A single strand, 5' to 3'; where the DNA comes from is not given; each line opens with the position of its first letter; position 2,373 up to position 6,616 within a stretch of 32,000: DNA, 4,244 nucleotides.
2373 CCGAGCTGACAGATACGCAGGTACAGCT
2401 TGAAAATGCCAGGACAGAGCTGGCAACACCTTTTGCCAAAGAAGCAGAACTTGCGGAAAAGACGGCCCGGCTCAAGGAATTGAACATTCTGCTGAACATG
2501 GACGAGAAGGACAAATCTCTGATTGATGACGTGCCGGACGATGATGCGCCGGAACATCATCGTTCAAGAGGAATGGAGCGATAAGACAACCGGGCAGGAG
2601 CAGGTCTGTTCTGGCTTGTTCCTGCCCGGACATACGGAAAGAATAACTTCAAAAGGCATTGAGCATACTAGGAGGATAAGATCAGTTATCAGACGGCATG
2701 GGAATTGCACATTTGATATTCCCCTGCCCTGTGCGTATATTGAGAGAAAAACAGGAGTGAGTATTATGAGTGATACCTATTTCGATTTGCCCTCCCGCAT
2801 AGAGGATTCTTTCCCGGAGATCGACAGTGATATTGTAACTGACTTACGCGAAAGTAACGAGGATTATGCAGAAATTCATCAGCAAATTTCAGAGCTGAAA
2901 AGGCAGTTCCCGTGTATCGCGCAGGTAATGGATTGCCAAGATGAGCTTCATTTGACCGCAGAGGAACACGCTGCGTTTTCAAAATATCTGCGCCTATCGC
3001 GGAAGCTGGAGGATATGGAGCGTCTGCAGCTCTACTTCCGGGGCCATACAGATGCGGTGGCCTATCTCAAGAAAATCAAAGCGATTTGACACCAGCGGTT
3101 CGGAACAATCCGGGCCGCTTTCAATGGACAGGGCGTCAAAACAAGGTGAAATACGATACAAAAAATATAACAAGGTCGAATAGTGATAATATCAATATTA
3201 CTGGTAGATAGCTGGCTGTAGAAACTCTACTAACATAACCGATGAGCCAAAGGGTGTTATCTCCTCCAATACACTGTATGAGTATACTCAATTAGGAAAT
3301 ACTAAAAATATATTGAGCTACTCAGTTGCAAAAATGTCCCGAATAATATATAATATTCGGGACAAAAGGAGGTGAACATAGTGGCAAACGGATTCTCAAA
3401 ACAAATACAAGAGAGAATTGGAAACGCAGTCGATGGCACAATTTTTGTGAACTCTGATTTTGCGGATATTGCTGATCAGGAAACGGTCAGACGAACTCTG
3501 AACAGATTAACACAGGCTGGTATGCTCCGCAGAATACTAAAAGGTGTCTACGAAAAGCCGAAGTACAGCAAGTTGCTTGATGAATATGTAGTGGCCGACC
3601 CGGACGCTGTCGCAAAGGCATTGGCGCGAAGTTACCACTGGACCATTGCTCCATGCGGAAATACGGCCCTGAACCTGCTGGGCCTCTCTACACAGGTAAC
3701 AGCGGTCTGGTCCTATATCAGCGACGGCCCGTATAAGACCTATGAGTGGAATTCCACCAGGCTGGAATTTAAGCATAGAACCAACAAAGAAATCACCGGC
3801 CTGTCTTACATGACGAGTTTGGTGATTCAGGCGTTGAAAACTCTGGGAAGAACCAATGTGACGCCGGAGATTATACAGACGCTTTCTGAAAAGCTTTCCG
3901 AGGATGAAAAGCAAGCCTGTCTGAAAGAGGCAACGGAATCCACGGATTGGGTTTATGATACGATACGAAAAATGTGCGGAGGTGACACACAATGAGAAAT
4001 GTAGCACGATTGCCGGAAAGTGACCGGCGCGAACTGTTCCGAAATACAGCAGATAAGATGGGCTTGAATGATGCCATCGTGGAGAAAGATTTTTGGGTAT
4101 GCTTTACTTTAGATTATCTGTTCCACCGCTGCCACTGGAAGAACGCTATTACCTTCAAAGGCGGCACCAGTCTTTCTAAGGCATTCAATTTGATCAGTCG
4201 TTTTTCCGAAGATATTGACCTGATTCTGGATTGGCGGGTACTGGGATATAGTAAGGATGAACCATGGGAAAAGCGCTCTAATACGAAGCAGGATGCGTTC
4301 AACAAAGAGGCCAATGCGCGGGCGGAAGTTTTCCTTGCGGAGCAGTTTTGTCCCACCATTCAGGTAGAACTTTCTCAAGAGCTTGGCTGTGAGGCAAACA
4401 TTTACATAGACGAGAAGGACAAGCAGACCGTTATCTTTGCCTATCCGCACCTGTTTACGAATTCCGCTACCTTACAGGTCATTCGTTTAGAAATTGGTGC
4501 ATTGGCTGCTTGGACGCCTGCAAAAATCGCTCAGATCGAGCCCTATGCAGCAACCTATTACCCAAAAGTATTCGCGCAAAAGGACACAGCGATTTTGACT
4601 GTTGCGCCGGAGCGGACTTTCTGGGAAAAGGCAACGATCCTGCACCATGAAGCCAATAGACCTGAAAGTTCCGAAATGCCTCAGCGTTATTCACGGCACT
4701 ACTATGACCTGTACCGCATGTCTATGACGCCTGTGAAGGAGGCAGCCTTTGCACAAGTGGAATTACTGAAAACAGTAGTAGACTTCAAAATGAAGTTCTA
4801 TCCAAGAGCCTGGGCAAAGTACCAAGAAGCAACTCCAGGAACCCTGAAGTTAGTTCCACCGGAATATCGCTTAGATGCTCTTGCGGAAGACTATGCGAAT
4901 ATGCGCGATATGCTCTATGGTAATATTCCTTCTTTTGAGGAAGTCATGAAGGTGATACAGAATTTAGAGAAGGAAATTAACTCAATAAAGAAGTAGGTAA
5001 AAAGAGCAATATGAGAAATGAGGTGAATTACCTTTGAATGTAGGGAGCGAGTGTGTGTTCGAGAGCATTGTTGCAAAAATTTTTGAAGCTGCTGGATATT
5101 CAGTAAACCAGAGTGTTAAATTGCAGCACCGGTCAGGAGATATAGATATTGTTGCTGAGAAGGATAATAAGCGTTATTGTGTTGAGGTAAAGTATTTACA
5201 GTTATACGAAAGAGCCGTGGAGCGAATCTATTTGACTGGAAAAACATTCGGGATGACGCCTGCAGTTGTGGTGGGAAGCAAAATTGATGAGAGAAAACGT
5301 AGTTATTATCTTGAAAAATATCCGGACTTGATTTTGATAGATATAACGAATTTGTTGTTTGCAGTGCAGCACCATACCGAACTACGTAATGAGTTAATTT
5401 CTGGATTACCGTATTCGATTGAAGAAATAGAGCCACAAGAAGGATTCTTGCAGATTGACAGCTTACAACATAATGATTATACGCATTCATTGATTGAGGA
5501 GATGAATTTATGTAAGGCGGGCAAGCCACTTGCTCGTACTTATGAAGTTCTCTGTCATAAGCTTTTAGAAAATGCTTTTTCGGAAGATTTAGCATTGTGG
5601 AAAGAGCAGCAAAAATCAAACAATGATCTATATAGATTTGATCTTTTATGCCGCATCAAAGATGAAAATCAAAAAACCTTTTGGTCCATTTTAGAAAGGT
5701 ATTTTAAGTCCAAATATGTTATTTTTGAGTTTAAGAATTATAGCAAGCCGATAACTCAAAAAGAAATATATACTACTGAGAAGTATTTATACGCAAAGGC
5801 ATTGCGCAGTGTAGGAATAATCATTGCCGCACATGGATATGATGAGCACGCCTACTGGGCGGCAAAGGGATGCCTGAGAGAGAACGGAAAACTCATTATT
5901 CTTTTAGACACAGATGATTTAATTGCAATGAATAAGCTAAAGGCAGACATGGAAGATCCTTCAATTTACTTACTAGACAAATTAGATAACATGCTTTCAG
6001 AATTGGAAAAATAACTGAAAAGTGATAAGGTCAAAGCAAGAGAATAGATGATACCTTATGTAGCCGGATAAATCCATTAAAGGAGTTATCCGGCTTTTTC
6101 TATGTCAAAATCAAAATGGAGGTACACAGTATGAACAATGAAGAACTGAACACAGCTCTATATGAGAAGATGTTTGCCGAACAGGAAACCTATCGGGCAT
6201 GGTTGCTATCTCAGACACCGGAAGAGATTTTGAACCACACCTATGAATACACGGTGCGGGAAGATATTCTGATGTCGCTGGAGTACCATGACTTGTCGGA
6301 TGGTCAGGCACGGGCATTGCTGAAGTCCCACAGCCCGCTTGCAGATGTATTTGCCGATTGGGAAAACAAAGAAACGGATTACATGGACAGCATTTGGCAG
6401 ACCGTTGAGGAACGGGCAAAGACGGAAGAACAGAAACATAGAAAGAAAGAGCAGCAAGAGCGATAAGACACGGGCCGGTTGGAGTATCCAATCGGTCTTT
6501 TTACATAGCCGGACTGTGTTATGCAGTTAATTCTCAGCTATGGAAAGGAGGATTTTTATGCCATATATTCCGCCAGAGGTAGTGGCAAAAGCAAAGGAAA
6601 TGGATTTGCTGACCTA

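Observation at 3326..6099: AT-rich defence islet: AbiEi-AbiEii plus a co-transcribed nuclease-like third gene inside the ICE backbone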

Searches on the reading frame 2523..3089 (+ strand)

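Call 3: search_protein_families(library=pfam, proteins=[window:2523-3089:+], max_evalue=0.01)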
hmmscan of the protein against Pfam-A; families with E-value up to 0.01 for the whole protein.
window:2523-3089:+ (188 aa): 1 family
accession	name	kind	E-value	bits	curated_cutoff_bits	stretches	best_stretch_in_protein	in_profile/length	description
PF20369.3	DUF6664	-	8.8e-18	65.3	27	1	95-185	12-102/105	Family of unknown function (DUF6664)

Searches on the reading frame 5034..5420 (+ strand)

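Call 93: search_protein_families(library=padloc, proteins=[window:5034-5420:+], max_evalue=10)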
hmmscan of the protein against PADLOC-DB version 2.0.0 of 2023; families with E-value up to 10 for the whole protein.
window:5034-5420:+ (129 aa): 6 families
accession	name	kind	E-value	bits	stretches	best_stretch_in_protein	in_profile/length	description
PDLC01887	CARF4--CARF_PDDEXK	-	3.7e-05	21.4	1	9-74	163-230/285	-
PDLC02906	NERD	-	0.00074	16.6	1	12-58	412-454/542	Viperin-associated NERD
PDLC04819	PDC-S02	-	0.0021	15.3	1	8-45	200-235/334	-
PDLC04228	HEC-02B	-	0.0023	15.9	1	14-65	18-69/199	-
PDLC00631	ZorD1|ZorD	-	0.0031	13.3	1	6-56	950-998/1071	"SWI2/SNF2 helicase, Mrr-like nuclease"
PDLC04815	PDC-S02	-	0.012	13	1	9-54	210-258/346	-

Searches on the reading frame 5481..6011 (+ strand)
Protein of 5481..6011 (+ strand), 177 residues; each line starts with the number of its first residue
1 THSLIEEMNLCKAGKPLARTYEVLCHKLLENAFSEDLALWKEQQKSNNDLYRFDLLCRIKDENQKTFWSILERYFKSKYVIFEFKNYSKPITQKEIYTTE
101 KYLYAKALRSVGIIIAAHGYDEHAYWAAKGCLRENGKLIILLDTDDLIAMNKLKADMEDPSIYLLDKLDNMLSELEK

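Call 63: search_solved_structures(query=A4, max_evalue=10, show_alignments=2)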
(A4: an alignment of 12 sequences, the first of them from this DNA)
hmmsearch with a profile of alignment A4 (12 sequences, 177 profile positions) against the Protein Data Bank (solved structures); distinct sequences matched with E-value up to 10: 1.
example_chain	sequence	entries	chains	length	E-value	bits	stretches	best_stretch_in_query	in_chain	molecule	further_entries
7ryl_D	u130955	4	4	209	0.69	12.8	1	75-162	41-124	T cell receptor delta variable 1,T cell receptor alpha chain constant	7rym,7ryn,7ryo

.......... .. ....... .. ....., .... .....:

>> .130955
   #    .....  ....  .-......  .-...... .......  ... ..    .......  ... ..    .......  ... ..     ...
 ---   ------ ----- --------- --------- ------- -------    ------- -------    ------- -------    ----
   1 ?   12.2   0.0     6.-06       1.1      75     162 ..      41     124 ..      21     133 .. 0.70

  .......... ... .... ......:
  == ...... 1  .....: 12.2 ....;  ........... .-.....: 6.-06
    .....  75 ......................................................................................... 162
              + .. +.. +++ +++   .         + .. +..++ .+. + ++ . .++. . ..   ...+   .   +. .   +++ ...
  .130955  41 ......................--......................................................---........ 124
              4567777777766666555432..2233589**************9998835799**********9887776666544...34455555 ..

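Call 64: search_protein_families(library=pfam, proteins=[window:5481-6011:+], max_evalue=1)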
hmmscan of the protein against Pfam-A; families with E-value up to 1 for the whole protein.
window:5481-6011:+ (177 aa): 1 family
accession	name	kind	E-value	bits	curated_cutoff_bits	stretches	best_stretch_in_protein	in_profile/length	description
PF18523.7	Sld3_N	-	0.068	13.8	25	1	63-100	48-88/115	Sld3 N-terminal domain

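Call 71: predict_structure(alignment_id=A4)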
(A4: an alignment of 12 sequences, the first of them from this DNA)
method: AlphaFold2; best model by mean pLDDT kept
length: 177 residues; sequences in the alignment: 12
mean_pLDDT: 67.2   pTM: 0.69
mean pLDDT of the five models: 67.2, 60.9, 57.7, 55.0, 49.6
residues with pLDDT >= 90: 3; 70-90: 69; 50-70: 87; < 50: 18
segments of 3 or more residues with pLDDT < 50: 44-55, 62-64
pLDDT, mean of each block of 10 residues (from residue 1): 80 56 78 66 48 50 58 67 59 60 61 67 64 69 83 87 84 76
secondary structure, 60 per line:
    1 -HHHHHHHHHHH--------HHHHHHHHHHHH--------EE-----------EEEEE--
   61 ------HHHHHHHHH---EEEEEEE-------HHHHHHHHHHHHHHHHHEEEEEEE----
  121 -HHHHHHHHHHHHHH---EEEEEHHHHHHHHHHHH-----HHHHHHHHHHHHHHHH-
elements in order: H2-12 H21-32 E54-58 H67-75 E79-85 H93-109 E110-116 H122-135 E139-143 H144-155 H161-176

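Call 76: fold_search(model_id=the predicted structure, library=pdb)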
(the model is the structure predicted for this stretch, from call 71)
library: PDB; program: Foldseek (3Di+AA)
matches with E <= 10: 809; with E <= 0.001: 0
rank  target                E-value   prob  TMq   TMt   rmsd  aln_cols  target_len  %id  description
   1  8yfq_E                1.0e-02  0.97  0.41  0.35   6.8       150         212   15  Cryo EM structure of Komagataella phaffii RNAPII-Rat1-Rai1 pre-termination complex (released 2024-09-25)
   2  6qnz_A                1.8e-02  0.80  0.36  0.14  10.6       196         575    8  Crystal structure of the site-specific DNA nickase N.BspD6I E418A Mutant (released 2020-03-04)
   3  5lhc_A                2.5e-02  0.87  0.30  0.12   6.1       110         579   14  The structure of D456A mutant of Nt.BspD6I nicking endonuclease at 0.24 nm resolution . (released 2017-08-16)
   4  6qnz_B                2.8e-02  0.75  0.36  0.13  10.6       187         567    7  Crystal structure of the site-specific DNA nickase N.BspD6I E418A Mutant (released 2020-03-04)
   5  5liq_B                2.8e-02  0.72  0.39  0.15  10.3       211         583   10  The structure of C160S,C508S,C578S mutant of Nt.BspD6I nicking endonuclease at 0.185 nm resolution . (released 2017-08-02)
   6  1xmx                  3.0e-02  0.91  0.41  0.22   6.2       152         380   11  Crystal structure of protein VC1899 from Vibrio cholerae (released 2004-11-16)
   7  9u49_A                3.8e-02  0.98  0.45  0.22   5.5       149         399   12  crystal structure of Cdn1 in complex with cA4 (released 2026-02-04)
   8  5lhc_B                4.1e-02  0.66  0.38  0.14   8.7       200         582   10  The structure of D456A mutant of Nt.BspD6I nicking endonuclease at 0.24 nm resolution . (released 2017-08-16)
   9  7thj_E                4.3e-02  0.44  0.27  0.16  14.5       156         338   13  Structure of the yeast clamp loader (Replication Factor C RFC) bound to the sliding clamp (Proliferating Cell Nuclear  (released 2022-02-16)
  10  7eu0_E                5.2e-02  0.84  0.39  0.36   6.8       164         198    7  The cryo-EM structure of A. thaliana Pol IV-RDR2 backtracked complex (released 2021-12-29)
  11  5k83_F                7.0e-02  0.47  0.24  0.23   8.7        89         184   15  Crystal Structure of a Primate APOBEC3G N-Domain, in Complex with ssDNA (released 2016-08-10)
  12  5xog_E                7.5e-02  0.75  0.39  0.33   6.9       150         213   14  RNA Polymerase II elongation complex bound with Spt5 KOW5 and Elf1 (released 2017-08-16)
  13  5k82_A                7.5e-02  0.47  0.24  0.23   8.7        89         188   15  Crystal Structure of a Primate APOBEC3G N-Terminal Domain (released 2016-08-10)
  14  5a07_B                8.0e-02  0.28  0.25  0.13  13.8       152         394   11  X-ray structure of the mannosyltransferase Ktr4p from S. cerevisiae in complex with GDP (released 2015-08-26)
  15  7tic_E                8.4e-02  0.35  0.27  0.16  14.0       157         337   11  Structure of the yeast clamp loader (Replication Factor C RFC) bound to the sliding clamp (Proliferating Cell Nuclear  (released 2022-02-16)
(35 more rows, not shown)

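Call 93: search_protein_families(library=padloc, proteins=[window:5481-6011:+], max_evalue=10)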
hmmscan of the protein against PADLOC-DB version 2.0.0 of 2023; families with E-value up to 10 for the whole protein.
window:5481-6011:+ (177 aa): 0 families

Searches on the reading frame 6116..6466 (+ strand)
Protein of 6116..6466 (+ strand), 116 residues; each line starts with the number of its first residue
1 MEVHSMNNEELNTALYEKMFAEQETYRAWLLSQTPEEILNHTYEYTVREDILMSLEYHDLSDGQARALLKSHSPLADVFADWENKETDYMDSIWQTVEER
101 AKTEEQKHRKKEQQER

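Call 3: search_protein_families(library=pfam, proteins=[window:6116-6466:+], max_evalue=0.01)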
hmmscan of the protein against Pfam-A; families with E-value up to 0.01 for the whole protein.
window:6116-6466:+ (116 aa): 1 family
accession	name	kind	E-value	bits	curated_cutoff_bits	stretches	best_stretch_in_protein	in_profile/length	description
PF12959.12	DUF3848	-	4.6e-41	139.2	30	1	11-103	1-93/95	Protein of unknown function (DUF3848)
